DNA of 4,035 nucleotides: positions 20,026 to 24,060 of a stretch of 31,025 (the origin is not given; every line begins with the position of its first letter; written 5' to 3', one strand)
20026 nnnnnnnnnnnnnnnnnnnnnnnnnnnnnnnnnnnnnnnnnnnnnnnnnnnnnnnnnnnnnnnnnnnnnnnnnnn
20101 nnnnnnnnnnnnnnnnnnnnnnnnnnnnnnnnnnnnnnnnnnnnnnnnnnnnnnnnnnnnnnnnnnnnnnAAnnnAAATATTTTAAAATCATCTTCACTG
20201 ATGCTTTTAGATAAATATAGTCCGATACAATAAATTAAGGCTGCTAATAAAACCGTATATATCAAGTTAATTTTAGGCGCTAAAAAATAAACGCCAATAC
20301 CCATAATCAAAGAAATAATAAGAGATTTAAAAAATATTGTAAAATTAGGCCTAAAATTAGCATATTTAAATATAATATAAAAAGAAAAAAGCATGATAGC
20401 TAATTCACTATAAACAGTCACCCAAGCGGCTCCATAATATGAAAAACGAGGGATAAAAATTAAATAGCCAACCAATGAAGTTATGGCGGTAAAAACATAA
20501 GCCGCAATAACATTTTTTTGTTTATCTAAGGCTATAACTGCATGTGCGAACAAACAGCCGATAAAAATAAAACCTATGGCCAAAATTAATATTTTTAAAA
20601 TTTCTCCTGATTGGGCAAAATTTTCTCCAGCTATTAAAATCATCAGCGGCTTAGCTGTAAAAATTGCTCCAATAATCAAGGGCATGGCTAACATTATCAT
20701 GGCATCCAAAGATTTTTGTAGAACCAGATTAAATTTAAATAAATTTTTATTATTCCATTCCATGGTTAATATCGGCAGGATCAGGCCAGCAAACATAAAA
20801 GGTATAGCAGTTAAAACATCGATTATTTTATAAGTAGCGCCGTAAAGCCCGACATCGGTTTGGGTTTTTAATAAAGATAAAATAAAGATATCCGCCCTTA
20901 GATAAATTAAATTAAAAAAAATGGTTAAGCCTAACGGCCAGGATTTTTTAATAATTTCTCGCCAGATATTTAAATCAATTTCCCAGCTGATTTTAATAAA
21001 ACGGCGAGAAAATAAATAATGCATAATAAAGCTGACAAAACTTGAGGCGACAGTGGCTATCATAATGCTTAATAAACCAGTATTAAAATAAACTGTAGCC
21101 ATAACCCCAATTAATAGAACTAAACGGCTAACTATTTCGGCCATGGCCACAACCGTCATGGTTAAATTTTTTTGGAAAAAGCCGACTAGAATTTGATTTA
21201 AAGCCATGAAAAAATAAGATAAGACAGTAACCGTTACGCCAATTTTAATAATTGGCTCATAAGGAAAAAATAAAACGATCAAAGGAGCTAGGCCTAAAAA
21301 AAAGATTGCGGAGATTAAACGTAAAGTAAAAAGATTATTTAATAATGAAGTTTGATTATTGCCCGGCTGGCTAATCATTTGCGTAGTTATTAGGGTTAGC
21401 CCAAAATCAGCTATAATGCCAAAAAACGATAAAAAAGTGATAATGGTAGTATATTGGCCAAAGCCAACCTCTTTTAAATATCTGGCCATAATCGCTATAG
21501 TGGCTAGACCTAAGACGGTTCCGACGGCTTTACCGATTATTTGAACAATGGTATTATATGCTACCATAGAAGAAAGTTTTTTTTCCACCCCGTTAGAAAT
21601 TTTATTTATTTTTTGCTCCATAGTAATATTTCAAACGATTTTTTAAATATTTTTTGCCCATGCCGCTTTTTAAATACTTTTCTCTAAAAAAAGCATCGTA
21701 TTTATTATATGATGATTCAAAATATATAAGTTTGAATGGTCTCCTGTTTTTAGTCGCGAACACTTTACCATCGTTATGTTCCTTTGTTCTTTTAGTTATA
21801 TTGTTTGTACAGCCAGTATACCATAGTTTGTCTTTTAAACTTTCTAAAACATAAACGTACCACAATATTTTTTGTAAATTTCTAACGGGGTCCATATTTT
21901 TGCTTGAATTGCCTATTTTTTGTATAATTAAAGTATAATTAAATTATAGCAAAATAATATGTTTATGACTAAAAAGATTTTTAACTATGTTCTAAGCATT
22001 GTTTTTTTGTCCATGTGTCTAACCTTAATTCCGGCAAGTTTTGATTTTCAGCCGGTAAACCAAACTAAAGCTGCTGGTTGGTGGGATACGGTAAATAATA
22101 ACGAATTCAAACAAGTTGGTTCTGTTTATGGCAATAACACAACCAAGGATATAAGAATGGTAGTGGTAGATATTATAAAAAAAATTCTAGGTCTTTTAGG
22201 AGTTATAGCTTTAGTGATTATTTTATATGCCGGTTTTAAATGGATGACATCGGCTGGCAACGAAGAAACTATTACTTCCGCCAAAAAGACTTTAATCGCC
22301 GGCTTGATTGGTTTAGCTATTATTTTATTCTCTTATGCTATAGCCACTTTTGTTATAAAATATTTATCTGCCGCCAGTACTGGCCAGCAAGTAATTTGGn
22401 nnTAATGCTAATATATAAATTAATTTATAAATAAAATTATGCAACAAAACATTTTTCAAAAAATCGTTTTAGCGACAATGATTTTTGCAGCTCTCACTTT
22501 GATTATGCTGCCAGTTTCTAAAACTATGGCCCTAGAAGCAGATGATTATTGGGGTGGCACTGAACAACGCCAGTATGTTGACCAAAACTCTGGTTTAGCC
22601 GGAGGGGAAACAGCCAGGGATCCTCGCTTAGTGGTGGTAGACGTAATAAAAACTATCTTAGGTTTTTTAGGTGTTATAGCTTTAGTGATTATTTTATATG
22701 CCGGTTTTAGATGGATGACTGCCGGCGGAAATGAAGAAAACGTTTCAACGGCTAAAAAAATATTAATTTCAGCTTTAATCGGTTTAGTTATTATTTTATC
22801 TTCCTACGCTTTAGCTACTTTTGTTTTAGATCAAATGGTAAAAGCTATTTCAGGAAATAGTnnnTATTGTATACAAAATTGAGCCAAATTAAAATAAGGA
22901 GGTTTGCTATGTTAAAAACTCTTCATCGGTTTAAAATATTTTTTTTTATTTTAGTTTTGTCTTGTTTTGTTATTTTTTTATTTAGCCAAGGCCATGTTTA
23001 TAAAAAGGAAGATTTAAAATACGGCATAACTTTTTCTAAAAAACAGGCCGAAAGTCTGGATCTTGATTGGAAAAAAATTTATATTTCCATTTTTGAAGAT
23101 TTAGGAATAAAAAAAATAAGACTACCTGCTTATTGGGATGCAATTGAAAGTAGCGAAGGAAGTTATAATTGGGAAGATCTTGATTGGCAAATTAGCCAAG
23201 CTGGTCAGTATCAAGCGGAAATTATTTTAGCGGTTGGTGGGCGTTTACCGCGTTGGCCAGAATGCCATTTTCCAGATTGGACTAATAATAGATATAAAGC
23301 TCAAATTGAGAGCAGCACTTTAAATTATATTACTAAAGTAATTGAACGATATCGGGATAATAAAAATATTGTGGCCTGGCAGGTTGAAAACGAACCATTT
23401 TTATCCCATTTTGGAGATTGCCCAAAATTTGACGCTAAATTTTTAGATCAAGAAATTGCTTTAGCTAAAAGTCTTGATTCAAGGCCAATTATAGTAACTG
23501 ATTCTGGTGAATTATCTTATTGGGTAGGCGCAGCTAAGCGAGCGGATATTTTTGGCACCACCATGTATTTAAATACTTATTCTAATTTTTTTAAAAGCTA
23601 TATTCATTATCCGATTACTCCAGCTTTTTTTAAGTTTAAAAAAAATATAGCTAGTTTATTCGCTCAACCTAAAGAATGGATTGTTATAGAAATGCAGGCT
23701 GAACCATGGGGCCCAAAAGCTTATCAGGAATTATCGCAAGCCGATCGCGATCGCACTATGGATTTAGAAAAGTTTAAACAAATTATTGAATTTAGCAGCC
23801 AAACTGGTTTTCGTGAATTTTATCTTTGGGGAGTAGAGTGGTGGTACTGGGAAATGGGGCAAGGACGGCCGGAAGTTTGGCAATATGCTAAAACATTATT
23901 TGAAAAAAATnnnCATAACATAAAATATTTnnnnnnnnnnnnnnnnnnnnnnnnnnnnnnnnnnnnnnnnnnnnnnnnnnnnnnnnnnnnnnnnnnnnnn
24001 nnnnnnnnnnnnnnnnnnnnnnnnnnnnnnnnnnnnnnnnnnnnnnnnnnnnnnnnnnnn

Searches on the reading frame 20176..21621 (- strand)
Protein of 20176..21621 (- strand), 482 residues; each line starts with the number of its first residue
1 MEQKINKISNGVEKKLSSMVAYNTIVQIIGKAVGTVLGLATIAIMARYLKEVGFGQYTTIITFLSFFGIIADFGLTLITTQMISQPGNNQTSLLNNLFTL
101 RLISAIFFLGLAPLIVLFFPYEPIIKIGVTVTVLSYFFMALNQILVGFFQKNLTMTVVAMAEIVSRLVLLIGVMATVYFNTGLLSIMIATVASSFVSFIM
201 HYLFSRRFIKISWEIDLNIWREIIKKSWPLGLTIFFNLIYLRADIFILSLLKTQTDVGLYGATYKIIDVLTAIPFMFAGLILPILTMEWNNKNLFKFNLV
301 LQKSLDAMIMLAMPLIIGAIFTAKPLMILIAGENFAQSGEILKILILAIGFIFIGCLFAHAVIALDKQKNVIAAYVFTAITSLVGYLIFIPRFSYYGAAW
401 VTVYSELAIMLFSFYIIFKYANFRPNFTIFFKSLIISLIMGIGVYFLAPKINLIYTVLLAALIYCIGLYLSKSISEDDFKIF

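Call 48: search_protein_families(library=pfam, proteins=[window:20176-21621:-], max_evalue=0.0001)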
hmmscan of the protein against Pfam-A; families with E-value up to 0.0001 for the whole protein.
window:20176-21621:- (482 aa): 2 families
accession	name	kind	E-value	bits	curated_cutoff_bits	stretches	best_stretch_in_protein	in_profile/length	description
PF13440.11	Polysacc_synt_3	-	2.7e-23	83.1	23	1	44-337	1-290/293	Polysaccharide biosynthesis protein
PF01943.22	Polysacc_synt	-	6.7e-23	81.9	28.2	1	22-286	3-271/274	Polysaccharide biosynthesis protein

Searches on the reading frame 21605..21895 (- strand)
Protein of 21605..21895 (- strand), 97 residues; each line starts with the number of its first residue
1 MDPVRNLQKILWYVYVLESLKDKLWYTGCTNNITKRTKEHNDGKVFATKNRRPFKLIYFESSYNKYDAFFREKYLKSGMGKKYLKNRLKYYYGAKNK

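Call 48: search_protein_families(library=pfam, proteins=[window:21605-21895:-], max_evalue=0.0001)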
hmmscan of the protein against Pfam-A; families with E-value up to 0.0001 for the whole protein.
window:21605-21895:- (97 aa): 1 family
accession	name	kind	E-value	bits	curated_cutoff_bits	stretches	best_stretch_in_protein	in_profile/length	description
PF01541.30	GIY-YIG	-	2.6e-13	50.5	22.6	1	12-81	2-74/78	GIY-YIG catalytic domain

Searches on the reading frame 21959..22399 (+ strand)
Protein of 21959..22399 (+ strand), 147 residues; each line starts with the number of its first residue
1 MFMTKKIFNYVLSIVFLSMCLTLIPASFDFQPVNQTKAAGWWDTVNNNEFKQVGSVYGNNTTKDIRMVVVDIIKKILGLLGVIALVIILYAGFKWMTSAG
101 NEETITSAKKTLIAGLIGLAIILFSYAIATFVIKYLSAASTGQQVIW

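Call 9: search_protein_families(library=pfam, proteins=[window:21959-22399:+], max_evalue=0.01)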
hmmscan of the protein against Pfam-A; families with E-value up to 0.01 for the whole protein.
window:21959-22399:+ (147 aa): 3 families
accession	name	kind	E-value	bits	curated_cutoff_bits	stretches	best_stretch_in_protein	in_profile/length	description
PF18895.5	T4SS_pilin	-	8.6e-09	35.8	26.6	1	74-132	14-71/71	Type IV secretion system pilin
PF04956.18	TrbC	-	0.00036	21.1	27.9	1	63-131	35-97/98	TrbC/VIRB2 pilin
PF16936.10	Holin_9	-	0.0025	18.5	25.3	0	72-100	28-56/78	Putative holin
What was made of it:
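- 21959..22402 (+): p7, pilin paralog (147 aa). PF18895 35.8 bits (call 9).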

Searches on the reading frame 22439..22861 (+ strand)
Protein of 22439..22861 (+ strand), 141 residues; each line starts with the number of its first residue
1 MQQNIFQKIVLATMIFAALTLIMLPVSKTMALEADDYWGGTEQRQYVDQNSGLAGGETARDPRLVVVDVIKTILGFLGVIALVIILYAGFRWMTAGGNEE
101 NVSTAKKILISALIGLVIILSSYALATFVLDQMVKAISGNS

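Call 9: search_protein_families(library=pfam, proteins=[window:22439-22861:+], max_evalue=0.01)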
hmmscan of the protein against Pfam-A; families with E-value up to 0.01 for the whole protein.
window:22439-22861:+ (141 aa): 2 families
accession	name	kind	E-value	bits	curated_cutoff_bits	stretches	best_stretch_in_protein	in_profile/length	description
PF18895.5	T4SS_pilin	-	6.7e-08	32.9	26.6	1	71-129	17-71/71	Type IV secretion system pilin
PF04956.18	TrbC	-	0.0013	19.4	27.9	1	66-128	41-97/98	TrbC/VIRB2 pilin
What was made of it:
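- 22439..22864 (+): p8, pilin paralog (141 aa). PF18895 32.9 bits (call 9).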

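Call 34: find_homologous_proteins(query=window:22439-22861:+, max_evalue=1e-20)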
Query window:22439-22861:+ (141 aa): 96 proteins with E <= 1e-20 among 924 candidates.
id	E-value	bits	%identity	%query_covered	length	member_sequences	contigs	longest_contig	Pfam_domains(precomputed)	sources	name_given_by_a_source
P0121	1.4e-81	289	100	100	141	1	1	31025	PF18895.6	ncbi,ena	-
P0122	8.0e-55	202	65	100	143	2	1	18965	PF18895.6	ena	-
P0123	8.6e-55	202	69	99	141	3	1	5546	PF18895.6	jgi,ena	-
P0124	1.7e-54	201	69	99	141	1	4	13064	PF18895.6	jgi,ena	jgi:hypothetical protein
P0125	4.2e-54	200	66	99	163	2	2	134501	PF18895.6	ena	-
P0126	7.3e-53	196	61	100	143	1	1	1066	PF18895.6,PF04956.19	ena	-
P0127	2.7e-52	194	61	100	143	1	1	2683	PF18895.6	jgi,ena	-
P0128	5.4e-52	193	60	100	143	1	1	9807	PF18895.6,PF04956.19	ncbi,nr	ncbi:MAG: TrbC/VirB2 family protein [bacterium]|nr:TrbC/VirB2 family protein [bacterium]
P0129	9.1e-52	192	63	100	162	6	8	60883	PF18895.6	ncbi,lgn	-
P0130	8.0e-51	189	61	100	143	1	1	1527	PF18895.6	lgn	-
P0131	5.5e-47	177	59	100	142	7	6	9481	PF18895.6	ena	-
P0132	1.1e-44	169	58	99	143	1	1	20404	PF18895.6,PF04956.19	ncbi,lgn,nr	ncbi:hypothetical protein HY797_00845 [Candidatus Falkowbacteria bacterium]|nr:hypothetical protein 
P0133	4.1e-41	158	60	100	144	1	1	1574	PF18895.6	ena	-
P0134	9.3e-41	157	60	89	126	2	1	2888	PF18895.6,PF04956.19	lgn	-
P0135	2.2e-40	156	54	100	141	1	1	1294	PF18895.6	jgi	-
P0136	6.1e-38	148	52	95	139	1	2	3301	PF18895.6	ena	-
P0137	1.0e-37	147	52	99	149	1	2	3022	PF18895.6,PF04956.19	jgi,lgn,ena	jgi:hypothetical protein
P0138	2.6e-37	146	51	95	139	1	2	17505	PF18895.6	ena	-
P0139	1.4e-35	140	49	99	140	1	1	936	PF18895.6,PF04956.19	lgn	-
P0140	4.4e-35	138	57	79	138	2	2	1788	PF18895.6,PF04956.19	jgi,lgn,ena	-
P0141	9.3e-35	137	50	99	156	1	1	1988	PF18895.6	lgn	-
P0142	1.3e-34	137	48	99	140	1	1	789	PF18895.6,PF04956.19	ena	-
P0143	2.3e-34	136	51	99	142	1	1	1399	PF18895.6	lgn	-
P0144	1.6e-33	133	45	99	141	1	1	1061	PF18895.6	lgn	-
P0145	3.9e-33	132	49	99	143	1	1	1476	PF18895.6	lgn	-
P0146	5.4e-33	132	45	99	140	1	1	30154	PF18895.6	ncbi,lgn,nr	ncbi:MAG: pilin [Patescibacteria group bacterium]|nr:pilin [Patescibacteria group bacterium]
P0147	7.2e-33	131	46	99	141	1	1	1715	PF18895.6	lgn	-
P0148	2.5e-32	130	53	75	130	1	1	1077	PF18895.6,PF04956.19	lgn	-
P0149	3.3e-31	126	58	74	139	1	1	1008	PF18895.6,PF04956.19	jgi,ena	-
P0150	2.7e-30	123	50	88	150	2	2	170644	PF18895.6,PF04956.19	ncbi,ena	ncbi:MAG: pilin [Patescibacteria group bacterium]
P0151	4.9e-30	122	54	82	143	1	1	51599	PF18895.6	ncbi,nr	ncbi:MAG: hypothetical protein Q7R92_03665 [bacterium]|nr:hypothetical protein [bacterium]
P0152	1.1e-29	121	54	77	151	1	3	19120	PF18895.6,PF01554.24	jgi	jgi:hypothetical protein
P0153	1.3e-29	121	53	82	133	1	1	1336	PF18895.6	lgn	-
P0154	5.4e-29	119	47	90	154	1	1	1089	PF18895.6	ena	-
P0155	9.9e-29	118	49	91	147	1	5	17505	PF18895.6,PF01554.24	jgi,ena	-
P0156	3.2e-28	116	48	94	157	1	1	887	PF18895.6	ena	-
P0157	3.3e-28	116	46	90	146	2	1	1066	PF18895.6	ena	-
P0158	3.5e-28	116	45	99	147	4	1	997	PF18895.6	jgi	jgi:hypothetical protein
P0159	3.8e-28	116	51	89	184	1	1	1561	PF18895.6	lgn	-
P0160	5.8e-28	115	57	74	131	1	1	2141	PF18895.6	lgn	-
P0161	8.0e-28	115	46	99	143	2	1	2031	PF18895.6,PF01554.24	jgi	-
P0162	2.0e-27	114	65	60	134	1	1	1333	PF18895.6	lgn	-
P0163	2.8e-27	113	70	57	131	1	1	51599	PF18895.6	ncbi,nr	ncbi:MAG: hypothetical protein Q7R92_03670 [bacterium]|nr:hypothetical protein [bacterium]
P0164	3.5e-27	113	63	60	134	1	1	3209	PF18895.6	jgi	jgi:hypothetical protein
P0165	9.2e-27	112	46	91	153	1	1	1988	PF18895.6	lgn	-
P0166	5.0e-26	109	47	91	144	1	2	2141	PF18895.6,PF01554.24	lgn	-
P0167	5.7e-26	109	45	94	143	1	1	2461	PF18895.6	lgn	-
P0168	6.5e-26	109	54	74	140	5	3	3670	PF18895.6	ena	-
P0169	1.7e-25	108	53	72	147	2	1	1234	PF18895.6,PF01554.24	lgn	-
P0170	2.9e-25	107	43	97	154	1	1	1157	PF18895.6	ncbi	-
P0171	3.3e-25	107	47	83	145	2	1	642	PF18895.6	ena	-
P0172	3.5e-25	106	45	91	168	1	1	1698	PF18895.6,PF01554.24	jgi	-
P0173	4.5e-25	106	49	77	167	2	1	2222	PF18895.6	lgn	-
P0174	4.7e-25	106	45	84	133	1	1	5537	PF18895.6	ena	-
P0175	6.3e-25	106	50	82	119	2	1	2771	PF18895.6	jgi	jgi:Zn-dependent protease with chaperone function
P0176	7.1e-25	105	67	54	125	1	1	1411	PF18895.6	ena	-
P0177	1.4e-24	104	52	74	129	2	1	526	PF18895.6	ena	-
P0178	2.4e-24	104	47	94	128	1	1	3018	PF18895.6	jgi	jgi:hypothetical protein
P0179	2.7e-24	104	50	84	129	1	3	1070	PF18895.6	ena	-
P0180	4.9e-24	103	46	94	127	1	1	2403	PF18895.6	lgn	-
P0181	6.2e-24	102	51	72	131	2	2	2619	PF18895.6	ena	-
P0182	6.7e-24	102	43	98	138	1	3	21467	PF18895.6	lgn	-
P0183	1.2e-23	101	39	91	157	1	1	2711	PF18895.6,PF01554.24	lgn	-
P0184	1.4e-23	101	50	74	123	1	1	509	PF18895.6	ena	-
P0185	1.4e-23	101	59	57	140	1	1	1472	PF18895.6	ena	-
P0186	2.6e-23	100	58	46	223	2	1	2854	PF18895.6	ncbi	ncbi:MAG TPA: hypothetical protein VGA49_01060, partial [Patescibacteria group bacterium]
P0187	3.9e-23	100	45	91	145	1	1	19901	PF18895.6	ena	-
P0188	6.8e-23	99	45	92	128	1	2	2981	PF18895.6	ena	-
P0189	7.6e-23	99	45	89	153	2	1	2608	PF18895.6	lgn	-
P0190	1.3e-22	98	47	77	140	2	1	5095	PF18895.6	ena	-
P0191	1.3e-22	98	48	84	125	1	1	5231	PF18895.6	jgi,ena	-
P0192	1.5e-22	98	44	89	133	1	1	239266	PF18895.6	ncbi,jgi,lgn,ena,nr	ncbi:hypothetical protein C0583_05850 [Candidatus Parcubacteria bacterium]|nr:MAG: hypothetical prot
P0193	1.8e-22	98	52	70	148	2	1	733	PF18895.6,PF04956.19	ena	-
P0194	2.0e-22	98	43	91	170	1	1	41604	PF18895.6,PF01554.24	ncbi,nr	ncbi:MAG: pilin [bacterium]|nr:pilin [bacterium]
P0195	2.9e-22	97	46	90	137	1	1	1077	PF18895.6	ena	-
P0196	3.1e-22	97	47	94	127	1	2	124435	PF18895.6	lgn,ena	-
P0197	4.5e-22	96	40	94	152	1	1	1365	PF18895.6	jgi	-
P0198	5.7e-22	96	61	58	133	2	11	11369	PF18895.6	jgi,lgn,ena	-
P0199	9.2e-22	95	54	67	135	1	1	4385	PF18895.6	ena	-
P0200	1.2e-21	95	58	57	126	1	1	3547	PF18895.6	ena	-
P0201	1.3e-21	95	60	60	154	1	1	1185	PF18895.6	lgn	-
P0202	1.9e-21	94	60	55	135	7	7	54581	PF18895.6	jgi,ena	-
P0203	2.4e-21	94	50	64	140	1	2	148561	PF18895.6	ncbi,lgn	ncbi:MAG: pilin [Candidatus Magasanikiibacteriota bacterium]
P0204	2.4e-21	94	45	93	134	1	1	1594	PF18895.6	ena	-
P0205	2.5e-21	94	44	97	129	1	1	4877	PF18895.6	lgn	-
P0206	2.7e-21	94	59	62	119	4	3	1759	PF18895.6,PF04956.19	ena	-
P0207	2.8e-21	94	50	68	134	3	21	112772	PF18895.6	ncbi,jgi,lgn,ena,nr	ncbi:MAG: hypothetical protein HOA57_01325 [Candidatus Magasanikbacteria bacterium]|jgi:hypothetical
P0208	4.7e-21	93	53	67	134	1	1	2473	PF18895.6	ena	-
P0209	5.1e-21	93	55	65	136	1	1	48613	PF18895.6,PF04956.19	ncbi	-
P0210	5.4e-21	93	44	99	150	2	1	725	PF18895.6,PF04956.19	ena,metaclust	metaclust:\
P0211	7.1e-21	93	44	94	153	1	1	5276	PF18895.6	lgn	-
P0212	7.5e-21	92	45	99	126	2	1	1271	PF18895.6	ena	-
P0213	8.2e-21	92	61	57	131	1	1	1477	PF18895.6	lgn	-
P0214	8.2e-21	92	56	60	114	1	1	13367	PF18895.6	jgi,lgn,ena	-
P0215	9.6e-21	92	43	89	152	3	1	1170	PF18895.6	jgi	-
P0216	9.8e-21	92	58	65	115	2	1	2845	PF18895.6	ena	-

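Call 35: find_encoding_contigs(protein=P0124, flank=3000, max_places=3)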
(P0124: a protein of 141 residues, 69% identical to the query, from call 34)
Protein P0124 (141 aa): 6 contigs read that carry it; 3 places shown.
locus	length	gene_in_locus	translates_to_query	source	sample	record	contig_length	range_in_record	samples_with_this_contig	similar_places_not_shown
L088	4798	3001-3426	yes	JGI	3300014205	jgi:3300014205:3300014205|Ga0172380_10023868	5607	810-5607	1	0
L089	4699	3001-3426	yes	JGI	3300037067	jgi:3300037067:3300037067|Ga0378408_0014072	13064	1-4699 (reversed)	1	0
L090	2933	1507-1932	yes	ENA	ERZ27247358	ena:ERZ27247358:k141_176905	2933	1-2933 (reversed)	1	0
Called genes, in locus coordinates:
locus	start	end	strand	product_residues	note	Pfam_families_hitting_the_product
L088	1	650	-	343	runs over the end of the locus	PF00534:Glycos_transf_1, PF13692:Glyco_trans_1_4, PF13524:Glyco_trans_1_2 (weak)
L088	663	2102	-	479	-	PF01943:Polysacc_synt, PF13440:Polysacc_synt_3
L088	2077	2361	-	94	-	PF01541:GIY-YIG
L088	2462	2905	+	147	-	PF04956:TrbC (weak), PF18895:T4SS_pilin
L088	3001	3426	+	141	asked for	PF18895:T4SS_pilin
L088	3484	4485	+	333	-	PF00150:Cellulase (weak), PF02449:Glyco_hydro_42 (weak)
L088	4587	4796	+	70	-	?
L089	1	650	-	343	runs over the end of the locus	PF00534:Glycos_transf_1, PF13692:Glyco_trans_1_4, PF13524:Glyco_trans_1_2 (weak)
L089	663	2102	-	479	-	PF01943:Polysacc_synt, PF13440:Polysacc_synt_3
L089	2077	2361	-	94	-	PF01541:GIY-YIG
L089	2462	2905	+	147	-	PF04956:TrbC (weak), PF18895:T4SS_pilin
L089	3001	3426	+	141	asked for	PF18895:T4SS_pilin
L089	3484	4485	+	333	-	PF00150:Cellulase (weak), PF02449:Glyco_hydro_42 (weak)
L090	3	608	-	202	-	?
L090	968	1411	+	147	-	PF04956:TrbC (weak), PF18895:T4SS_pilin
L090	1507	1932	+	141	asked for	PF18895:T4SS_pilin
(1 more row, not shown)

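Call 36: find_encoding_contigs(protein=P0122, flank=3000, max_places=2)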
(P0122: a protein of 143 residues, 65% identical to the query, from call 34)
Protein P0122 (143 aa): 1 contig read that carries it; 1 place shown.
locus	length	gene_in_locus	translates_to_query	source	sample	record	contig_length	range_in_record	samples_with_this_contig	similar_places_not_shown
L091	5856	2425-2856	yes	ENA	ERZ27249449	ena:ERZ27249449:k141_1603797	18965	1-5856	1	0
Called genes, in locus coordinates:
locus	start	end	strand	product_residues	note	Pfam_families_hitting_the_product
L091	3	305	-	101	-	?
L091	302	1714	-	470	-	PF01943:Polysacc_synt, PF13440:Polysacc_synt_3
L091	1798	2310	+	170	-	PF18895:T4SS_pilin (weak)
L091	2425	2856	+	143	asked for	PF18895:T4SS_pilin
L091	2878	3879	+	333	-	PF00331:Glyco_hydro_10 (weak), PF02449:Glyco_hydro_42 (weak)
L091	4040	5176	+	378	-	PF03222:Trp_Tyr_perm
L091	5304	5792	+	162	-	PF00149:Metallophos, PF12850:Metallophos_2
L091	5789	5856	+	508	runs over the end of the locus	PF01875:Memo, PF01871:AMMECR1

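Call 37: find_encoding_contigs(protein=P0125, flank=3000, max_places=2)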
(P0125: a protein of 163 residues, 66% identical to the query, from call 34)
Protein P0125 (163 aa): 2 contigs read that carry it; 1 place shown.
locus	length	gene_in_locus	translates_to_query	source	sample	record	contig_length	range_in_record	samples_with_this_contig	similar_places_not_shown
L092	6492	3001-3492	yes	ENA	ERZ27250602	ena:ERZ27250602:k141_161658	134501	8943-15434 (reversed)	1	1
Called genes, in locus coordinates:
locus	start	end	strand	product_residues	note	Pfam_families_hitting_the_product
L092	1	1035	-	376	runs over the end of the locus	PF00534:Glycos_transf_1, PF13692:Glyco_trans_1_4, PF13524:Glyco_trans_1_2 (weak)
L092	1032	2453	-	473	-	PF01943:Polysacc_synt, PF13440:Polysacc_synt_3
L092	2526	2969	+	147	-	PF18895:T4SS_pilin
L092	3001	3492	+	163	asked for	PF18895:T4SS_pilin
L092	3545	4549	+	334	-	PF02449:Glyco_hydro_42 (weak)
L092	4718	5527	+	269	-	PF00480:ROK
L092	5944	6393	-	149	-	PF04956:TrbC (weak), PF18895:T4SS_pilin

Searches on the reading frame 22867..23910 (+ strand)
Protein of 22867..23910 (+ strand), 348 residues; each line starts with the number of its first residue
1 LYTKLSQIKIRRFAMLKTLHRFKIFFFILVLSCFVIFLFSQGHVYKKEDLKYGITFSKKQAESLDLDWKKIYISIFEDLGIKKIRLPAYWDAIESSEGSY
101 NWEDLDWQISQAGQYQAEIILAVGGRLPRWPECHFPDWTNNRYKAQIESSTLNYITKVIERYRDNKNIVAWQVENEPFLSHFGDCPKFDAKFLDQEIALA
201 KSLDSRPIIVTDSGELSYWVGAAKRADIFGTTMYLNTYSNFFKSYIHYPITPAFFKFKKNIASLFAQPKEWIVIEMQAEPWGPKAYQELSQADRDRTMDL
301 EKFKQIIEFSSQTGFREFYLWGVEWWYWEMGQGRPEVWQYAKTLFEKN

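Call 48: search_protein_families(library=pfam, proteins=[window:22867-23910:+], max_evalue=0.0001)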
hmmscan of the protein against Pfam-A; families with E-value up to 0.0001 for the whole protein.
window:22867-23910:+ (348 aa): 3 families
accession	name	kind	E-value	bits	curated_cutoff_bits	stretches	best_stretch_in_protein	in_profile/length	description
PF02449.21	Glyco_hydro_42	-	2.1e-09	37.7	21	1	73-179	16-140/376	Beta-galactosidase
PF00331.26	Glyco_hydro_10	-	4.5e-07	29.8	22.1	1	90-179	47-131/311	Glycosyl hydrolase family 10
PF00150.24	Cellulase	-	1e-05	25.6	23.5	1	72-179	26-132/272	Cellulase (glycosyl hydrolase family 5)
